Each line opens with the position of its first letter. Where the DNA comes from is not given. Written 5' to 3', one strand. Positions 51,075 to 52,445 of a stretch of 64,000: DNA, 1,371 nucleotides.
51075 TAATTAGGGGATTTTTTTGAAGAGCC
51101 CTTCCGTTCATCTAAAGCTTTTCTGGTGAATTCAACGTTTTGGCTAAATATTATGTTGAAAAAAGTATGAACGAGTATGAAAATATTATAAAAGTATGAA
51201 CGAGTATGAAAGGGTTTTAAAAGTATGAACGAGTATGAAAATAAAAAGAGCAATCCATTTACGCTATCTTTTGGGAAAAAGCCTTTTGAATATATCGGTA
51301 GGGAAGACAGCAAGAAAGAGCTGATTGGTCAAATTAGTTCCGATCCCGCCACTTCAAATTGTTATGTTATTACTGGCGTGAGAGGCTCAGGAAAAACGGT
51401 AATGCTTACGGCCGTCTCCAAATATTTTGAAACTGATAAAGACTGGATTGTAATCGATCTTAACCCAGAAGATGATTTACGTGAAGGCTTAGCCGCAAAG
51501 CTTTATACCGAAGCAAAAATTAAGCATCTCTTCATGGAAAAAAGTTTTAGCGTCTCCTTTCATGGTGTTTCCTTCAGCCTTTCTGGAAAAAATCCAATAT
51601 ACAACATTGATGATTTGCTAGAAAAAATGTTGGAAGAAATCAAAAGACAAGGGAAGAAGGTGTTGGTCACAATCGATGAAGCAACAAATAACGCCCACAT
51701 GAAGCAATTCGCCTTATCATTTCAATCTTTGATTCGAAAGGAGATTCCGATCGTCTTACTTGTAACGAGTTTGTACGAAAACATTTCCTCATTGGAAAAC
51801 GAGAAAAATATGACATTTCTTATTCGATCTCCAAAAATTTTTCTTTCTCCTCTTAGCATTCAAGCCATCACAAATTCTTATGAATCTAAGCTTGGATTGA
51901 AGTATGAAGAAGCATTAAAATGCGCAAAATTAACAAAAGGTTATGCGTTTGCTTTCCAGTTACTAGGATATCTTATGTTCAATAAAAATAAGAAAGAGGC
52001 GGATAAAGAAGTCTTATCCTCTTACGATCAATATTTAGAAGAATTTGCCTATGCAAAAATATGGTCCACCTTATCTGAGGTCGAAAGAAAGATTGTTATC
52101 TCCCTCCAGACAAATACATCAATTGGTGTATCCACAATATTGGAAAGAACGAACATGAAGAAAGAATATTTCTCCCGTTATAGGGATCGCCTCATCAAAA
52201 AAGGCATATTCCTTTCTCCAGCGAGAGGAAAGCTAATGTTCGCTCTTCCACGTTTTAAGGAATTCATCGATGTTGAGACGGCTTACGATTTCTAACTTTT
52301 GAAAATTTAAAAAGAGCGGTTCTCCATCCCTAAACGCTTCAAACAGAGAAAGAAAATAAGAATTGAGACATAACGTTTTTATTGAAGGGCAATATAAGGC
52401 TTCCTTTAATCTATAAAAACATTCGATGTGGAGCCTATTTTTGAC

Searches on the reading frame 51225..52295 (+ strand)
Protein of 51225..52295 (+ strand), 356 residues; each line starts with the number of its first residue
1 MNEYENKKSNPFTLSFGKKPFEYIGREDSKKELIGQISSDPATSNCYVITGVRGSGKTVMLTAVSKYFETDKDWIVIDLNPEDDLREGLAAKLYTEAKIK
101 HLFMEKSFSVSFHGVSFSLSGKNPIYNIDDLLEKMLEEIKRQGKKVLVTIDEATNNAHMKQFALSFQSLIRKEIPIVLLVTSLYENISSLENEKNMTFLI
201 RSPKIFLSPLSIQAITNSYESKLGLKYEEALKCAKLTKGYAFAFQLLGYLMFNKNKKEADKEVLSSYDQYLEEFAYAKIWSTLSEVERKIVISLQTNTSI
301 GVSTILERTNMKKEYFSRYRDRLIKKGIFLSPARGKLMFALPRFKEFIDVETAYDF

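Call 81: search_protein_families(library=pfam, proteins=[window:51225-52295:+], max_evalue=0.001)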
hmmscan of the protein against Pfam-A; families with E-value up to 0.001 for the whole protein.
window:51225-52295:+ (356 aa): 8 families
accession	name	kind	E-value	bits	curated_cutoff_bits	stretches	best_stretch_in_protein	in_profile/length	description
PF01637.24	ATPase_2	-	3.5e-08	34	33.2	1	43-194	19-146/225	ATPase domain predominantly from Archaea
PF13173.12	AAA_14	-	2.5e-07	31.2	27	1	45-96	3-56/129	AAA domain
PF10236.15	DAP3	-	1.5e-06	28.1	23.1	1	43-81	22-59/311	Mitochondrial ribosomal death-associated protein 3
PF13191.12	AAA_16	-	3e-06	28.3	32.6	1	24-161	3-149/167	AAA ATPase domain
PF25199.1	nSTAND_NTPase5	-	6.2e-06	26.5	34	0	26-93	21-90/145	Novel STAND NTPase 5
PF13401.12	AAA_22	-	1.1e-05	26.2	27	1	44-179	5-121/130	AAA domain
PF07693.20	KAP_NTPase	-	0.00012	21.9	20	0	36-81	11-58/293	KAP family P-loop domain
PF13604.12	AAA_30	-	0.00029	21.1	27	1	45-155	19-99/191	AAA domain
